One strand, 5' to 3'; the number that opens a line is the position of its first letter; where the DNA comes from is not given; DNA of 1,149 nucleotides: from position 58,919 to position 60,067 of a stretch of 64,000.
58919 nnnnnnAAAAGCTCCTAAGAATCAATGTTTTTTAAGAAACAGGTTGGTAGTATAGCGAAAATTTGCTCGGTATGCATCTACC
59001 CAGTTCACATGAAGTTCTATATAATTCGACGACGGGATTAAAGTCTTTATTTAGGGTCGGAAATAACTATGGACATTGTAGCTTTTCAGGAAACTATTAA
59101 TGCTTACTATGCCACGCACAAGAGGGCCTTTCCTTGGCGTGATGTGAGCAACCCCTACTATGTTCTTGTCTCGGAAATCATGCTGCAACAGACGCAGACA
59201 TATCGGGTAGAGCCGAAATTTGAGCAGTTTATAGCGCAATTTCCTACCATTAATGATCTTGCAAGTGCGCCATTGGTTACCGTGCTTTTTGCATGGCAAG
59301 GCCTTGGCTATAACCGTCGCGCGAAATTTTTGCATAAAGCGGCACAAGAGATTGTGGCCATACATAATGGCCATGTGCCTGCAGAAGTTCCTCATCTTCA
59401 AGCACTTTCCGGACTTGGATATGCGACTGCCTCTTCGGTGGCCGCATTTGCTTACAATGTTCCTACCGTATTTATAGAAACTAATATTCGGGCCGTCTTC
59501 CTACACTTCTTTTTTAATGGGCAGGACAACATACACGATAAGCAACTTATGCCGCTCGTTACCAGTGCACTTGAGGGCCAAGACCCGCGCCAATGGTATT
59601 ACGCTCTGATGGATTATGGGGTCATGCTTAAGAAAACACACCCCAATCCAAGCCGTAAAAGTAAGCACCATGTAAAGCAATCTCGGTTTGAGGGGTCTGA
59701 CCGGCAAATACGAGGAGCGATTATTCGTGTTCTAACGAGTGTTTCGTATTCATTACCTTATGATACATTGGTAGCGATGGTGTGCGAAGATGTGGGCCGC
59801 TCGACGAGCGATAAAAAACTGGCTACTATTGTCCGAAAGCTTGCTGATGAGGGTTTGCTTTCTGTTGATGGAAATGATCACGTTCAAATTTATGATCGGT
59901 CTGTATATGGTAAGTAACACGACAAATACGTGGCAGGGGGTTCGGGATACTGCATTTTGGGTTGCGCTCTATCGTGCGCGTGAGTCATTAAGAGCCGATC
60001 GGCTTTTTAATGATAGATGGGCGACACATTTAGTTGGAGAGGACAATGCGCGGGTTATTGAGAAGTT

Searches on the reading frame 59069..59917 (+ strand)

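Call 9: search_protein_families(library=ncbifam, proteins=[window:59069-59917:+])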
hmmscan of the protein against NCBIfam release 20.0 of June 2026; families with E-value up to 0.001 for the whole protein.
window:59069-59917:+ (282 aa): 5 families
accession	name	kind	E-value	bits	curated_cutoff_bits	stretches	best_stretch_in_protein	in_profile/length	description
TIGR01084.1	mutY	equivalog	1.2e-47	162.7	286.5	1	6-189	2-191/277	A/G-specific adenine glycosylase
NF008132.0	PRK10880.1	equivalog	9.4e-37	126.9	427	1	5-188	6-193/351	A/G-specific adenine glycosylase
NF010488.0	PRK13910.1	equivalog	1e-22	80.8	471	1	37-192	1-156/290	adenine-specific DNA glycosylase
TIGR01083.1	nth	equivalog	2.3e-14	53.5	211.7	1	26-144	24-143/192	endonuclease III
NF007978.0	PRK10702.1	equivalog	2.9e-07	30.3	405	1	81-157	82-158/211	endonuclease III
